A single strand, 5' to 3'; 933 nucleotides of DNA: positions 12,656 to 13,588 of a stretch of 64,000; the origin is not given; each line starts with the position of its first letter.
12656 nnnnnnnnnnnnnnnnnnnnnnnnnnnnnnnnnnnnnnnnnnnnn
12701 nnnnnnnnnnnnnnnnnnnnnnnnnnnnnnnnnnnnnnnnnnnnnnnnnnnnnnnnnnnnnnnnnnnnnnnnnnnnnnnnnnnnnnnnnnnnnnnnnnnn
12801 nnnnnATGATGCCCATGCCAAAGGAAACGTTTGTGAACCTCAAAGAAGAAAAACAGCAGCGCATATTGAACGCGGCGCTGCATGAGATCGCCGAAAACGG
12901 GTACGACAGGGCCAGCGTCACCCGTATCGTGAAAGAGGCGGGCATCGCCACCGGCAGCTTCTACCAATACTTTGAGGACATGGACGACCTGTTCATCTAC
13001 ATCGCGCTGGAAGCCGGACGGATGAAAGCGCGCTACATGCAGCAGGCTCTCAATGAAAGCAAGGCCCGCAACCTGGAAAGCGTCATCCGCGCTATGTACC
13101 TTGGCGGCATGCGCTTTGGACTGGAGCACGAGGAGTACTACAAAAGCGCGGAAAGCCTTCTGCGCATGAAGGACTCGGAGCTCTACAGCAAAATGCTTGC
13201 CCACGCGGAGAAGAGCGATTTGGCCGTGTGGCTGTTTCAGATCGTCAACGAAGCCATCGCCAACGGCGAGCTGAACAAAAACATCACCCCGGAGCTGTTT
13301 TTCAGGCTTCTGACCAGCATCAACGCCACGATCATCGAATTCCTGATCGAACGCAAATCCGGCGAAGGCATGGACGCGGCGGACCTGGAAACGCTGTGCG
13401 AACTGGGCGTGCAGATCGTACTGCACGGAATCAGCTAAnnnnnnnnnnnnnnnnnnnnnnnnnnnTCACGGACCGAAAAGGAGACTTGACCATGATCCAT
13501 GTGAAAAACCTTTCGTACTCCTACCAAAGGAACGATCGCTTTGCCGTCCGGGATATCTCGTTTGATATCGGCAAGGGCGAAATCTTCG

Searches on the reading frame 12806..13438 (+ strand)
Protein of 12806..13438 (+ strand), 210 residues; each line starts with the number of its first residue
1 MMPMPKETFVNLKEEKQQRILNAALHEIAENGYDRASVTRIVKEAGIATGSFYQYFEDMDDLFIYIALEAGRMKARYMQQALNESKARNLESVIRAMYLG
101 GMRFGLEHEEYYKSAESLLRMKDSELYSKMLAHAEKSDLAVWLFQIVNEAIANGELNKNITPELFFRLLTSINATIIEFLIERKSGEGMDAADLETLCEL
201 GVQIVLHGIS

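Call 10: search_protein_families(library=ncbifam, proteins=[window:12806-13438:+], max_evalue=0.001)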
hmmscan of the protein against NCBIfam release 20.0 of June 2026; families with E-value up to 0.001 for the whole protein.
window:12806-13438:+ (210 aa): 17 families
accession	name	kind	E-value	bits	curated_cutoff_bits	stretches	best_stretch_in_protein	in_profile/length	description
NF053878.1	FATransRegFadRBac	equivalog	1.1e-14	54.7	200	1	14-162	2-146/190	fatty acid metabolism transcriptional regulator FadR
NF041196.1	ScbR_bind_reg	equivalog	2.9e-12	47.2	150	1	17-172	8-157/191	ScbR family autoregulator-binding transcription factor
NF008402.0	PRK11202.1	equivalog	8.1e-11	42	151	1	13-95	9-90/211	HTH-type transcriptional repressor FabR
NF051852.1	efflux_TF_MtrR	exception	3.6e-10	40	280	1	17-183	12-180/205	multidrug efflux system transcriptional repressor MtrR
TIGR03384.1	betaine_BetI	equivalog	7.4e-09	35.6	201.3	1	11-96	4-91/189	choline-binding transcriptional repressor BetI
NF001978.0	PRK00767.1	equivalog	8.3e-08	32.2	118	1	10-95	4-92/197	transcriptional regulator BetI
NF051457.1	acryl_TF_AcuR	equivalog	1.5e-07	30.9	247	1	13-93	15-95/204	acrylate utilization transcriptional regulator AcuR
NF007949.0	PRK10668.1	equivalog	2e-07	30.7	271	1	14-67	10-63/216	multidrug efflux transporter transcriptional repressor AcrR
NF033703.1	transcr_KstR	equivalog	3e-06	26.9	280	1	13-94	5-88/185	cholesterol catabolism transcriptional regulator KstR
TIGR03968.1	mycofact_TetR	equivalog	4.2e-05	23.2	224.9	1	14-62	8-56/190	mycofactocin system transcriptional regulator MftR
TIGR02366.1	DHAK_reg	equivalog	7.1e-05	22.9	129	1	21-66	8-54/176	dihydroxyacetone kinase transcriptional activator DhaS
NF011572.0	PRK14996.1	equivalog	0.0001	22.3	144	1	13-63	6-56/192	TetR family transcriptional regulator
NF058643.1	TranRegCurRPseudo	equivalog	0.00013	21.7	300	1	15-60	7-52/193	TetR family transcriptional repressor CurR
TIGR03613.1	RutR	equivalog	0.00014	21.8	368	1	12-66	5-59/202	pyrimidine utilization regulatory protein R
NF053731.1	TransRegFasRMycb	equivalog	0.00015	21.6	330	1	13-86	9-82/199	HTH-type transcriptional activator FasR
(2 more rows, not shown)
